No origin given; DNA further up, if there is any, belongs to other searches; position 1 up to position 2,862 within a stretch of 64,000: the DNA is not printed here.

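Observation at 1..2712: RecQ-like helicase with GRF zinc finger and apparently inactivated ATPase motifs (missing from the ORF track)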

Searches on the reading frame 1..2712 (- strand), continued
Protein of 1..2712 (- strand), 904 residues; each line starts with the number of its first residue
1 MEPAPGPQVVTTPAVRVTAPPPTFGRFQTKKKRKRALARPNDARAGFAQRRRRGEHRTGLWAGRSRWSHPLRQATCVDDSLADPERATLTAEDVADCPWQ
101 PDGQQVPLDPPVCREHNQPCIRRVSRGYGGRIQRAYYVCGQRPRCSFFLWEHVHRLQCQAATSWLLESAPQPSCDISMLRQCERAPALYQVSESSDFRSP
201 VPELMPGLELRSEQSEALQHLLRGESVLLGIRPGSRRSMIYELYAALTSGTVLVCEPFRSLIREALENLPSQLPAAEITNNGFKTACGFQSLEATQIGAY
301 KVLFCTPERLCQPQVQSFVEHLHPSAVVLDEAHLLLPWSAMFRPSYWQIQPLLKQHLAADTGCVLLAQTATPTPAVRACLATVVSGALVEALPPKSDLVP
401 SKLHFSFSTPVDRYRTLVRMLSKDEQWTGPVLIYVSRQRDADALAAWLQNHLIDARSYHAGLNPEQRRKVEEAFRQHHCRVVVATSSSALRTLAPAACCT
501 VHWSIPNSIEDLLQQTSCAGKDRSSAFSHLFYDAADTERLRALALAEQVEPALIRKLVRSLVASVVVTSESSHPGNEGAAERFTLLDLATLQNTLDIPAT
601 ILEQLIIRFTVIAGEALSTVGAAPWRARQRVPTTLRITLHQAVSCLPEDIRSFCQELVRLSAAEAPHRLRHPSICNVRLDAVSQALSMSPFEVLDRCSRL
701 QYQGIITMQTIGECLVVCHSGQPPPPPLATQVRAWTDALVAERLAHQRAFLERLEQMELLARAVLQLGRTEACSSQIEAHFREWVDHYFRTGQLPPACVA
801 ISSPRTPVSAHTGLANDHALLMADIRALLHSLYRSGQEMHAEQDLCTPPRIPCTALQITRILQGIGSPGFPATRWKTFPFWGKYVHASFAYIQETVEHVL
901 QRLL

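Call 8: find_homologous_proteins(query=window:1-2712:-, max_evalue=0.00001)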
Query window:1-2712:- (904 aa): 79 proteins with E <= 0.00001 among 8000 candidates.
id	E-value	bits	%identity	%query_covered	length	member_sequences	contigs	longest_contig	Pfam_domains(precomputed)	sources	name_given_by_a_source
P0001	0.0e+0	2050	99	100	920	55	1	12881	PF00270.36,PF00271.38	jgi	-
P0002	1.6e-233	796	46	97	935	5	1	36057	PF00270.36,PF00271.38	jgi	jgi:RecQ family ATP-dependent DNA helicase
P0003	2.0e-232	792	46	96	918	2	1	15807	PF00270.36,PF00271.38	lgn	-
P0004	9.8e-30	121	26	39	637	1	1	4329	PF00270.36,PF16124.11,PF00271.38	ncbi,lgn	-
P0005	2.1e-29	120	26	39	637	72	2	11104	PF00270.36,PF16124.11,PF00271.38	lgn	-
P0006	4.1e-28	116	28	39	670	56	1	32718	PF00270.36,PF00570.29,PF16124.11,PF00271.38,PF04851.22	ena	-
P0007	2.1e-27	114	26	40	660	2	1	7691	PF00270.36,PF00570.29,PF16124.11,PF00271.38,PF04851.22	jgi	jgi:ATP-dependent DNA helicase RecQ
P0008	2.8e-27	113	28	37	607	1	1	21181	PF09382.18,PF00270.36,PF00570.29,PF16124.11,PF00271.38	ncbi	ncbi:MAG: DNA helicase RecQ [Thermoleophilia bacterium]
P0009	3.8e-27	113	28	35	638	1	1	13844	PF00270.36,PF16124.11,PF00271.38,PF04851.22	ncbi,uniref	ncbi:MAG: RecQ family ATP-dependent DNA helicase [Rubritalea sp.]|uniref:RecQ family ATP-dependent D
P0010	6.4e-27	112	29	36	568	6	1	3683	PF00270.36,PF16124.11,PF00271.38,PF04851.22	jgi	jgi:ATP-dependent DNA helicase RecQ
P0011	1.5e-26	111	28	36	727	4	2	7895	PF09382.18,PF00270.36,PF00570.29,PF16124.11,PF00271.38,PF04851.22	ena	-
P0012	4.5e-26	109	29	39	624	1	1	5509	PF09382.18,PF00270.36,PF00570.29,PF16124.11,PF00271.38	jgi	jgi:ATP-dependent DNA helicase RecQ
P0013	5.2e-26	109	29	38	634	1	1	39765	PF00270.36,PF00570.29,PF16124.11,PF00271.38,PF04851.22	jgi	-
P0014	6.3e-26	109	29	42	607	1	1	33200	PF09382.18,PF00270.36,PF00570.29,PF16124.11,PF00271.38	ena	-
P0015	7.0e-26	109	27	36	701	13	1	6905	PF00270.36,PF00570.29,PF16124.11,PF00271.38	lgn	-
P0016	3.2e-25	107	27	39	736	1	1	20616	PF00270.36,PF00570.29,PF16124.11,PF00271.38,PF04851.22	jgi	jgi:ATP-dependent DNA helicase RecQ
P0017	8.8e-25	105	28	42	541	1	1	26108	PF00270.36,PF16124.11,PF00271.38,PF04851.22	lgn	-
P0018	9.4e-25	105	28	42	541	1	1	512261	PF00270.36,PF16124.11,PF00271.38,PF04851.22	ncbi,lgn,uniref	ncbi:RecQ family ATP-dependent DNA helicase [Cellulosimicrobium sp. 4261]|uniref:RecQ family ATP-dep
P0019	2.3e-24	104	28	42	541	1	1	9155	PF00270.36,PF16124.11,PF00271.38,PF04851.22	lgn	-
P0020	2.7e-24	103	27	39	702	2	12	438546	PF00270.36,PF25831.2,PF00570.29,PF16124.11,PF00271.38,PF04851.22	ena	-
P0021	5.4e-24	102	29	37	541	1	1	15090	PF00270.36,PF16124.11,PF00271.38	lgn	-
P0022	7.7e-24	102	28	36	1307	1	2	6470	PF00270.36,PF01131.26,PF00570.29,PF16124.11,PF00271.38,PF01751.29,PF04851.22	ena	-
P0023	7.8e-24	102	27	40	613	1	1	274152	PF00270.36,PF00570.29,PF16124.11,PF00271.38,PF04851.22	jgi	jgi:ATP-dependent DNA helicase RecQ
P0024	1.4e-23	101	29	37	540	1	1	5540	PF00270.36,PF16124.11,PF00271.38,PF04851.22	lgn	-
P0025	1.5e-23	101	29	37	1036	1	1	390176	PF14559.13,PF00270.36,PF00570.29,PF16124.11,PF00271.38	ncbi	-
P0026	2.0e-23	101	27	41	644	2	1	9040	PF09382.18,PF00270.36,PF16124.11,PF00271.38,PF04851.22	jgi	jgi:ATP-dependent DNA helicase RecQ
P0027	2.1e-23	101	27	39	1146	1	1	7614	PF00270.36,PF16124.11,PF13307.13,PF00271.38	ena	-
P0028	2.4e-23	100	27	37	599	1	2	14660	PF09382.18,PF00270.36,PF00570.29,PF16124.11,PF00271.38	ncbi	-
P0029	4.1e-23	100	27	39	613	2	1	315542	PF00270.36,PF00570.29,PF16124.11,PF00271.38,PF04851.22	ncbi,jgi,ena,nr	ncbi:MAG TPA: RecQ family ATP-dependent DNA helicase [Solirubrobacteraceae bacterium]|nr:RecQ family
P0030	1.1e-22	98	25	40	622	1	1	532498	PF09382.18,PF00270.36,PF00570.29,PF16124.11,PF00271.38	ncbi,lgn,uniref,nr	ncbi:ATP-dependent DNA helicase RecQ [Halospina denitrificans]|uniref:DNA helicase RecQ n=1 Tax=Halo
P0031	1.7e-22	98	26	36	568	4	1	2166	PF00270.36,PF16124.11,PF00271.38,PF04851.22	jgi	jgi:ATP-dependent DNA helicase RecQ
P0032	3.2e-22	97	26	38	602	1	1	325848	PF09382.18,PF00270.36,PF00570.29,PF16124.11,PF00271.38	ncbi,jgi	jgi:ATP-dependent DNA helicase RecQ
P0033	4.5e-22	96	26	51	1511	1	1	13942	PF00270.36,PF01131.26,PF00570.29,PF16124.11,PF00271.38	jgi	jgi:DNA topoisomerase-3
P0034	5.9e-22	96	30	38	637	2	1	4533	PF09382.18,PF00270.36,PF00570.29,PF16124.11,PF00271.38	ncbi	-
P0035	7.3e-22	95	27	42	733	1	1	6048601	PF09382.18,PF00270.36,PF00570.29,PF16124.11,PF14493.13,PF00271.38,PF04851.22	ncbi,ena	-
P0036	8.2e-22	95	27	37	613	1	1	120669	PF09382.18,PF00270.36,PF00570.29,PF16124.11,PF00271.38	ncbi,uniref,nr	ncbi:DNA helicase RecQ [Kocuria sp. HSID16901]|uniref:DNA helicase RecQ n=1 Tax=Kocuria sp. HSID1690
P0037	2.3e-21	94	27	36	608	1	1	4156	PF09382.18,PF00270.36,PF00570.29,PF16124.11,PF00271.38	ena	-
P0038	2.9e-21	93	27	39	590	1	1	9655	PF09382.18,PF00270.36,PF00570.29,PF16124.11,PF00271.38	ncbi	-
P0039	5.7e-21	92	28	39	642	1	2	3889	PF00270.36,PF00570.29,PF16124.11,PF00271.38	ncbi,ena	-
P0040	6.1e-21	92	25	40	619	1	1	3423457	PF09382.18,PF00270.36,PF00570.29,PF16124.11,PF00271.38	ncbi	ncbi:DNA helicase RecQ [Halomonadaceae bacterium KBTZ08]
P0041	7.4e-21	92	27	48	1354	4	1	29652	PF00270.36,PF01131.26,PF00570.29,PF16124.11,PF00271.38,PF01751.29,PF04851.22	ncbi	-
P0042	9.0e-21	92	28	38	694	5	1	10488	PF09382.18,PF00270.36,PF00570.29,PF16124.11,PF00271.38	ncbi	-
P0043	9.4e-21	92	28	36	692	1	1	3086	PF00270.36,PF00570.29,PF16124.11,PF00271.38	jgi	jgi:ATP-dependent DNA helicase RecQ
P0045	1.4e-20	91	27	36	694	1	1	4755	PF00270.36,PF00570.29,PF16124.11,PF00271.38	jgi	jgi:ATP-dependent DNA helicase RecQ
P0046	1.4e-20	91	26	41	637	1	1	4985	PF00270.36,PF16124.11,PF00271.38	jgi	jgi:ATP-dependent DNA helicase RecQ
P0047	1.4e-20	91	28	36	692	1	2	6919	PF00270.36,PF00570.29,PF16124.11,PF00271.38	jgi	jgi:ATP-dependent DNA helicase RecQ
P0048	1.5e-20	91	27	36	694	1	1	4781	PF00270.36,PF00570.29,PF16124.11,PF00271.38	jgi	jgi:ATP-dependent DNA helicase RecQ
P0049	1.5e-20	91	28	40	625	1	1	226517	PF09382.18,PF00270.36,PF00570.29,PF16124.11,PF00271.38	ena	-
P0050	1.5e-20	91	28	38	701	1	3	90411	PF09382.18,PF00270.36,PF00570.29,PF16124.11,PF00271.38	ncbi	ncbi:MAG: DNA helicase RecQ [Paracoccaceae bacterium]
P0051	2.1e-20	91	27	40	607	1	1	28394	PF09382.18,PF00270.36,PF00570.29,PF16124.11,PF00271.38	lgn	-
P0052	4.7e-20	89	26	37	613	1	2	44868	PF09382.18,PF00270.36,PF00570.29,PF16124.11,PF00271.38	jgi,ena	-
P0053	7.0e-20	89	26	37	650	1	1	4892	PF09382.18,PF00270.36,PF00570.29,PF16124.11,PF00271.38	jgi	jgi:ATP-dependent DNA helicase RecQ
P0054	8.5e-20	89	27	39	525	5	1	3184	PF00270.36,PF00570.29,PF16124.11,PF00271.38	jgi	-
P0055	8.7e-20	89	27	37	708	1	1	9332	PF09382.18,PF00270.36,PF00570.29,PF16124.11,PF14493.13,PF00271.38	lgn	-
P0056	1.0e-19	88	26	36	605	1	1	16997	PF00270.36,PF00570.29,PF16124.11,PF00271.38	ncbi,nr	ncbi:MAG TPA: ATP-dependent DNA helicase RecQ [Anaeromyxobacter sp.]|nr:ATP-dependent DNA helicase R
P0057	1.6e-19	88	27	36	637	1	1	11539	PF09382.18,PF00270.36,PF00570.29,PF16124.11,PF00271.38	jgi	jgi:ATP-dependent DNA helicase RecQ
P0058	1.8e-19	88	28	38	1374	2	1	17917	PF00270.36,PF01131.26,PF00570.29,PF16124.11,PF00271.38,PF01751.29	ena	-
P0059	2.3e-19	87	25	38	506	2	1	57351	PF00270.36,PF00570.29,PF16124.11,PF00271.38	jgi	jgi:ATP-dependent DNA helicase RecQ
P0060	3.2e-19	87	28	37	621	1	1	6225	PF09382.18,PF00270.36,PF00570.29,PF16124.11,PF00271.38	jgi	jgi:ATP-dependent DNA helicase RecQ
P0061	5.4e-19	86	27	37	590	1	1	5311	PF09382.18,PF00270.36,PF00570.29,PF16124.11,PF00271.38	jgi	jgi:ATP-dependent DNA helicase RecQ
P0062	1.2e-18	85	27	37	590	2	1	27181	PF09382.18,PF00270.36,PF00570.29,PF16124.11,PF00271.38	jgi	-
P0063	1.3e-18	85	25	37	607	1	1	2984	PF09382.18,PF00270.36,PF00570.29,PF16124.11,PF00271.38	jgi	jgi:ATP-dependent DNA helicase RecQ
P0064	1.8e-18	84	27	37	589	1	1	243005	PF09382.18,PF00270.36,PF00570.29,PF16124.11,PF00271.38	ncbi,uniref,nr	ncbi:DNA helicase RecQ [Sphingomonas sp. DG1-23]|uniref:DNA helicase RecQ n=1 Tax=Sphingomonas sp. D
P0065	3.9e-18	83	26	37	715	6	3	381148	PF09382.18,PF00270.36,PF00570.29,PF16124.11,PF14493.13,PF00271.38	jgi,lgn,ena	-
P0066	5.3e-18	83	28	37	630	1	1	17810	PF09382.18,PF00270.36,PF00570.29,PF16124.11,PF00271.38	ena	-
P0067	5.6e-18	83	25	37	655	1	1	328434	PF09382.18,PF00270.36,PF00570.29,PF16124.11,PF00271.38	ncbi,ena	-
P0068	7.6e-18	82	27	37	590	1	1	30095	PF09382.18,PF00270.36,PF00570.29,PF16124.11,PF00271.38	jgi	jgi:ATP-dependent DNA helicase RecQ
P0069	3.1e-17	80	26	38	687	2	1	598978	PF09382.18,PF00270.36,PF00570.29,PF16124.11,PF00271.38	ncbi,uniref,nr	ncbi:DNA helicase RecQ [Primorskyibacter marinus]|uniref:DNA helicase RecQ n=1 Tax=Primorskyibacter 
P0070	5.0e-17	79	26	37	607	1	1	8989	PF09382.18,PF00270.36,PF00570.29,PF16124.11,PF00271.38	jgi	jgi:ATP-dependent DNA helicase RecQ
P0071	2.6e-15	74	24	40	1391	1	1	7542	PF09382.18,PF00270.36,PF16124.11,PF00271.38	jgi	jgi:bloom syndrome protein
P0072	1.4e-14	71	26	36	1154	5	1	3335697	PF09382.18,PF00270.36,PF16124.11,PF00271.38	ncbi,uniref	ncbi:unnamed protein product [Somion occarium]|uniref:DNA 3'-5' helicase n=1 Tax=Somion occarium Tax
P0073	6.7e-14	69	26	35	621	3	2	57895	PF00270.36,PF00570.29,PF16124.11,PF00271.38,PF04851.22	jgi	jgi:RecQ family ATP-dependent DNA helicase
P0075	4.5e-12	63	24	37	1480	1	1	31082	PF09382.18,PF00270.36,PF16124.11,PF00271.38,PF04851.22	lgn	-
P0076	1.1e-11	62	27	36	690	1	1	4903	PF00270.36,PF00156.34,PF16124.11,PF00271.38,PF04851.22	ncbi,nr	ncbi:MAG: RecQ family ATP-dependent DNA helicase [Actinobacteria bacterium]|nr:RecQ family ATP-depen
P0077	3.0e-9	54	24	41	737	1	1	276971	PF00270.36,PF16124.11,PF00271.38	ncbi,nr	ncbi:P-loop containing nucleoside triphosphate hydrolase protein [Geranomyces variabilis]|nr:P-loop 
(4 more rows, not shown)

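Call 10: find_encoding_contigs(protein=P0001, flank=10000, max_places=6)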
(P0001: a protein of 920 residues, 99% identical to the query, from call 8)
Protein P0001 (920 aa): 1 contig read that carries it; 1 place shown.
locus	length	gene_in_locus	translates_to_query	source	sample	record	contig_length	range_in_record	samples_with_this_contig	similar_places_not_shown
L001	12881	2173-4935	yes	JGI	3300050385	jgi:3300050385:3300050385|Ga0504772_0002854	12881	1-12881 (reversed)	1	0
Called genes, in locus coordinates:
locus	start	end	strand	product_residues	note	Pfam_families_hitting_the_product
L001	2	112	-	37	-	?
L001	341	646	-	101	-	-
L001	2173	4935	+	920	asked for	PF00270:DEAD, PF00271:Helicase_C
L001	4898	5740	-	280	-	PF00227:Proteasome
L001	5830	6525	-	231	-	-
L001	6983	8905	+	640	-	PF21337:Peptidase_M17_N_1, PF00883:Peptidase_M17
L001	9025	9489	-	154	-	-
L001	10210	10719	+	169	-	-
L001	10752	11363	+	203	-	-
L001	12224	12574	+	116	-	-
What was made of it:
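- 1..2712 (-): Coding sequence of the C. merolae RecQ4-family protein, residues 1-904 of 921. The last 17 codons and the stop lie beyond the window edge. The full-length gene is seen in L001 (call 10).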

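Call 11: find_encoding_contigs(protein=P0002, flank=10000, max_places=6)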
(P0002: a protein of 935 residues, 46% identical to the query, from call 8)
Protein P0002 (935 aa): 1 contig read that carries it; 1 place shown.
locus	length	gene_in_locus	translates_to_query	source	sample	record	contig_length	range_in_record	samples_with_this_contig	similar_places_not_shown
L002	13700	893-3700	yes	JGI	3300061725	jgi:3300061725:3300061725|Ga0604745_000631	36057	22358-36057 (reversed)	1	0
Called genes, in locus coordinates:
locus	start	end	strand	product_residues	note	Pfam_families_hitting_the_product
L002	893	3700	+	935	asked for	PF00270:DEAD, PF00271:Helicase_C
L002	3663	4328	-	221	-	PF00227:Proteasome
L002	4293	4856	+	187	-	-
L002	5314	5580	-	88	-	-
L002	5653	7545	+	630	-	PF21337:Peptidase_M17_N_1, PF00883:Peptidase_M17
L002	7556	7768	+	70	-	-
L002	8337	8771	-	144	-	-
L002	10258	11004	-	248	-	-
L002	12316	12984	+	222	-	-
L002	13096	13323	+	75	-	-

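Call 12: find_encoding_contigs(protein=P0003, flank=10000, max_places=6)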
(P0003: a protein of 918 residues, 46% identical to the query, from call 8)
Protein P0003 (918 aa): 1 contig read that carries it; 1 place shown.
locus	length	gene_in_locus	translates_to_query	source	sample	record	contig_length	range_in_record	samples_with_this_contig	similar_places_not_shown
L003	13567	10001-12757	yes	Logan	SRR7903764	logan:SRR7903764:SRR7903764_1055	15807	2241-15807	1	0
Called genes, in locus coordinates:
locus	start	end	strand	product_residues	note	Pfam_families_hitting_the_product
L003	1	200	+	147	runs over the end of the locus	-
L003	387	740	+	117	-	-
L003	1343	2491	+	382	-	PF12353:eIF3g, PF00076:RRM_1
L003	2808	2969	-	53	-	-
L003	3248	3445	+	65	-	-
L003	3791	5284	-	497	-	PF13850:ERGIC_N, PF07970:COPIIcoated_ERV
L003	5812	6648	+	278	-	PF03070:TENA_THI-4 (faint)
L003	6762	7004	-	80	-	-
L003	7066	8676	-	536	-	PF01764:Lipase_3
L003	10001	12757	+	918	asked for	PF00270:DEAD, PF00271:Helicase_C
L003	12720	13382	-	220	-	PF00227:Proteasome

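Call 18: list_cluster_members(proteins=[P0001, P0002, P0003])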
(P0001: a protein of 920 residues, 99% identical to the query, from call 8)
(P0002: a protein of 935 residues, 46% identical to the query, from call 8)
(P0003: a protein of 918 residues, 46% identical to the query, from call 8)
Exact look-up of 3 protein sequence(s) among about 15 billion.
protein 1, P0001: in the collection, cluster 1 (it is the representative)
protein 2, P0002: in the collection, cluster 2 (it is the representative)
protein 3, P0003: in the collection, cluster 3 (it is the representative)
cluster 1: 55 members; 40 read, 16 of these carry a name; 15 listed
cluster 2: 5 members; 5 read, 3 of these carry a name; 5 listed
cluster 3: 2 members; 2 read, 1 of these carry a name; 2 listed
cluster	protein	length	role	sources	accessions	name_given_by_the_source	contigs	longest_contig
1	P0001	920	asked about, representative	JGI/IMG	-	-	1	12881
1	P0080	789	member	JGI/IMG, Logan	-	ATP-dependent DNA helicase Q4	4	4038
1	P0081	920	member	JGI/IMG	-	ATP-dependent DNA helicase Q4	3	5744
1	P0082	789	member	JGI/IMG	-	ATP-dependent DNA helicase Q4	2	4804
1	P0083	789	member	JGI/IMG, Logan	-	ATP-dependent DNA helicase Q4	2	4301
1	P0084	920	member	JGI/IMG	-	ATP-dependent DNA helicase Q4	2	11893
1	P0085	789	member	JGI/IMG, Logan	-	ATP-dependent DNA helicase Q4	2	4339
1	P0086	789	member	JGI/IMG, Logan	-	ATP-dependent DNA helicase Q4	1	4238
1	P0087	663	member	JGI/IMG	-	ATP-dependent DNA helicase Q4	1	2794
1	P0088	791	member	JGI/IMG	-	ATP-dependent DNA helicase Q4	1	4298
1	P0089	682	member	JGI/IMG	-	ATP-dependent DNA helicase Q4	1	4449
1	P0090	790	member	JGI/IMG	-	ATP-dependent DNA helicase Q4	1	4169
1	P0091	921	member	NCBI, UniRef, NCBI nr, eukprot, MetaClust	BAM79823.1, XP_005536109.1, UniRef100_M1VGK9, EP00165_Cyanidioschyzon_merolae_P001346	probable ATP-dependent DNA helicase RecQ [Cyanidioschyzon merolae strain 10D] | DNA 3'-5' helicase n=1 Tax=Cyanidioschyzon merolae (strain NIES-3377 / 10D) TaxID=280699 ... | XP_005536109.1 probable ATP-dependent DNA helicase RecQ [Cyanidioschyzon merolae strain ...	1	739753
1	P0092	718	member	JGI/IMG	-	ATP-dependent DNA helicase Q4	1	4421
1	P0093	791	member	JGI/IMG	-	ATP-dependent DNA helicase Q4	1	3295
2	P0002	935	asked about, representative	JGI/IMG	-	RecQ family ATP-dependent DNA helicase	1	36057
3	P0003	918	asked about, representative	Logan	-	-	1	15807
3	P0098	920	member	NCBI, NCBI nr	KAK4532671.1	hypothetical protein CCYA_CCYA13G3528 [Cyanidiococcus yangmingshanensis]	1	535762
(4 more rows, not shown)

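Call 30: find_encoding_contigs(protein=P0084, flank=3000, max_places=4)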
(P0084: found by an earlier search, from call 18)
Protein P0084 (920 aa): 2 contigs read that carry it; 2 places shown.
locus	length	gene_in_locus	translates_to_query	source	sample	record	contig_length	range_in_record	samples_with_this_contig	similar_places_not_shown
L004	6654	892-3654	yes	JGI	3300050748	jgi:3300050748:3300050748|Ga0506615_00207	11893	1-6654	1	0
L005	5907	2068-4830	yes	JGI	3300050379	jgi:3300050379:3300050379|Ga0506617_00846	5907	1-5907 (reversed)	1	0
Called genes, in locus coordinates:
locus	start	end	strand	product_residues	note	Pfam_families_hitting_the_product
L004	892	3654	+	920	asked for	PF00270:DEAD, PF00271:Helicase_C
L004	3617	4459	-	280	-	PF00227:Proteasome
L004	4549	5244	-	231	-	-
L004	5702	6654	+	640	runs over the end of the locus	PF21337:Peptidase_M17_N_1, PF00883:Peptidase_M17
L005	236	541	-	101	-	-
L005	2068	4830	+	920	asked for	PF00270:DEAD, PF00271:Helicase_C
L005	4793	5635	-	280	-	PF00227:Proteasome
